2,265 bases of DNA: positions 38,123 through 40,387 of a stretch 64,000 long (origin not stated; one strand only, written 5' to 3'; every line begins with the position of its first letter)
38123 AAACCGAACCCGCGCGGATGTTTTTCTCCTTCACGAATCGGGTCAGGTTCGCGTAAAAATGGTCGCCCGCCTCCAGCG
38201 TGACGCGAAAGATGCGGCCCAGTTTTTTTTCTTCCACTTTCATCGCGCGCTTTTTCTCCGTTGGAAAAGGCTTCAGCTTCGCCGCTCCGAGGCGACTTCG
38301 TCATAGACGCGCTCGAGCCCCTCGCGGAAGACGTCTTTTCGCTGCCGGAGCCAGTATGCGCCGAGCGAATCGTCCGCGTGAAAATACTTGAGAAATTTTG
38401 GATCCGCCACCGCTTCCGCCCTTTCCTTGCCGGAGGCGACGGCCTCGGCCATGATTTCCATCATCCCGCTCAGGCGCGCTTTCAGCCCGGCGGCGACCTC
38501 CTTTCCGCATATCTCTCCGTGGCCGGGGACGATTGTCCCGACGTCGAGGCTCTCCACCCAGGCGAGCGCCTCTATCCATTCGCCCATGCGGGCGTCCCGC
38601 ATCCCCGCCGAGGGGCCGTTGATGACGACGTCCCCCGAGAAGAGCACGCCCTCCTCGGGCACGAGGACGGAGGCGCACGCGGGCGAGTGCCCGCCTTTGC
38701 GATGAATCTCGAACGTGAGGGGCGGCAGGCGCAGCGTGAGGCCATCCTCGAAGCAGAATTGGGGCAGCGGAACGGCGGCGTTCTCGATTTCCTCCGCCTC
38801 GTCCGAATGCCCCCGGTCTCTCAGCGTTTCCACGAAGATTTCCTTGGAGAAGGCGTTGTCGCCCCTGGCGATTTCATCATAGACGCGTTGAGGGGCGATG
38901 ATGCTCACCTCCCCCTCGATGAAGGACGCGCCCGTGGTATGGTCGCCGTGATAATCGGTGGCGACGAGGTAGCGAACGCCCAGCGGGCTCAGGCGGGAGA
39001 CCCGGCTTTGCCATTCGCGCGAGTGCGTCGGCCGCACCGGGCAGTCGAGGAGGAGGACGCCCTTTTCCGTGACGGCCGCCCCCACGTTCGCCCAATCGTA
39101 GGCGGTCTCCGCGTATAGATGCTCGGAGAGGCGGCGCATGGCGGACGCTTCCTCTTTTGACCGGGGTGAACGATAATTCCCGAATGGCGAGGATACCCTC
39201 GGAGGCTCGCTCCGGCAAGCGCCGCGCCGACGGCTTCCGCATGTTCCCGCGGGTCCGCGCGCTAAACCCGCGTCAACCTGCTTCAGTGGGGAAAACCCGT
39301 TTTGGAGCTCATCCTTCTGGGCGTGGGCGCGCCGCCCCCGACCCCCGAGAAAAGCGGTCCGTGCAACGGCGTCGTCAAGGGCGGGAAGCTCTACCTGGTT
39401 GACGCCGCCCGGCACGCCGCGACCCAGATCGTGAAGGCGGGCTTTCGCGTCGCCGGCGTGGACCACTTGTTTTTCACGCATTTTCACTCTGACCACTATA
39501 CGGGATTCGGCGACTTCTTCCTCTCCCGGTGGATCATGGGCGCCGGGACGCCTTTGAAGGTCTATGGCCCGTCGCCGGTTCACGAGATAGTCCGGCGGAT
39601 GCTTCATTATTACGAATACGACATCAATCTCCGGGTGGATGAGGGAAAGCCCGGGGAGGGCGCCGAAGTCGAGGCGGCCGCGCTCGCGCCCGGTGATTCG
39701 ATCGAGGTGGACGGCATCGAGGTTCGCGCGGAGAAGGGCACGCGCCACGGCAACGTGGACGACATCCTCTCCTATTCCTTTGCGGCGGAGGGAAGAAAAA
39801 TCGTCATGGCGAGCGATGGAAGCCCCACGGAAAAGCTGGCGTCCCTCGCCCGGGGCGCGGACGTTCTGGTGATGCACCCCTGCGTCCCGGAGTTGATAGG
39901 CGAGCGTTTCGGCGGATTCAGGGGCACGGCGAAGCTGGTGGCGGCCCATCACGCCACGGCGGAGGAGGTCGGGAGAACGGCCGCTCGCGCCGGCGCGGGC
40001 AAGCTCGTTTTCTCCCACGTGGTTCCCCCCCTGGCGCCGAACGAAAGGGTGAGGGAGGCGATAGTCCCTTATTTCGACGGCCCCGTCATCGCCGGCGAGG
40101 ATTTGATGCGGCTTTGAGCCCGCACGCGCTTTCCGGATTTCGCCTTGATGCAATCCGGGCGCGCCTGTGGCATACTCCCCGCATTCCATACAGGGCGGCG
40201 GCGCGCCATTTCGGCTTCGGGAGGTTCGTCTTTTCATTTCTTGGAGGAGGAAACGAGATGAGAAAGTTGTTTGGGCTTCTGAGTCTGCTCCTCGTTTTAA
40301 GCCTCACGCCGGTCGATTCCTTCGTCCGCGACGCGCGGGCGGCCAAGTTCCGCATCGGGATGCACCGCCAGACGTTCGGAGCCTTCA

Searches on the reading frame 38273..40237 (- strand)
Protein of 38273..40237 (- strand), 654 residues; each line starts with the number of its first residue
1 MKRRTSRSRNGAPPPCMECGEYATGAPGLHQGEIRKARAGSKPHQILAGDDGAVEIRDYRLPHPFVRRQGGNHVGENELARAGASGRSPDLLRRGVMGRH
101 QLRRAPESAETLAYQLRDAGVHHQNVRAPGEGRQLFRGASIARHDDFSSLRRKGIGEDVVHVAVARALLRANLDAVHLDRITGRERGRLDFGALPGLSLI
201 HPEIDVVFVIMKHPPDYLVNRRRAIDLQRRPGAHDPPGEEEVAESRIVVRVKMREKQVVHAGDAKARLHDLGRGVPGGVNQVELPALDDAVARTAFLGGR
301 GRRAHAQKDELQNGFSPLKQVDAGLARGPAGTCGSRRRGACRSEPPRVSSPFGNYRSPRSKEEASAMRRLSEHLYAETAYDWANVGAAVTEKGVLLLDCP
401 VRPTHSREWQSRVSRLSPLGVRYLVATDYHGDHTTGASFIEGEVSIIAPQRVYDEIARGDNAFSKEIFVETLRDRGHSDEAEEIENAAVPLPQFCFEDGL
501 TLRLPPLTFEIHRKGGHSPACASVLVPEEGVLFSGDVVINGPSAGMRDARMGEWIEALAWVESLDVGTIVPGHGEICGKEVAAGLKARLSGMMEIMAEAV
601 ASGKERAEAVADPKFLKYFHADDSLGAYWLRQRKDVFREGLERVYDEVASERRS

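Call 33: search_protein_families(library=pfam, proteins=[window:38273-40237:-], max_evalue=0.00001)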
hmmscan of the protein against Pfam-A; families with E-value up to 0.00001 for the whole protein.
window:38273-40237:- (654 aa): 1 family
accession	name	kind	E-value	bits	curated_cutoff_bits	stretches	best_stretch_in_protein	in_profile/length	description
PF00753.33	Lactamase_B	-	3.9e-14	53.5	22.7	1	384-573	7-196/196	Metallo-beta-lactamase superfamily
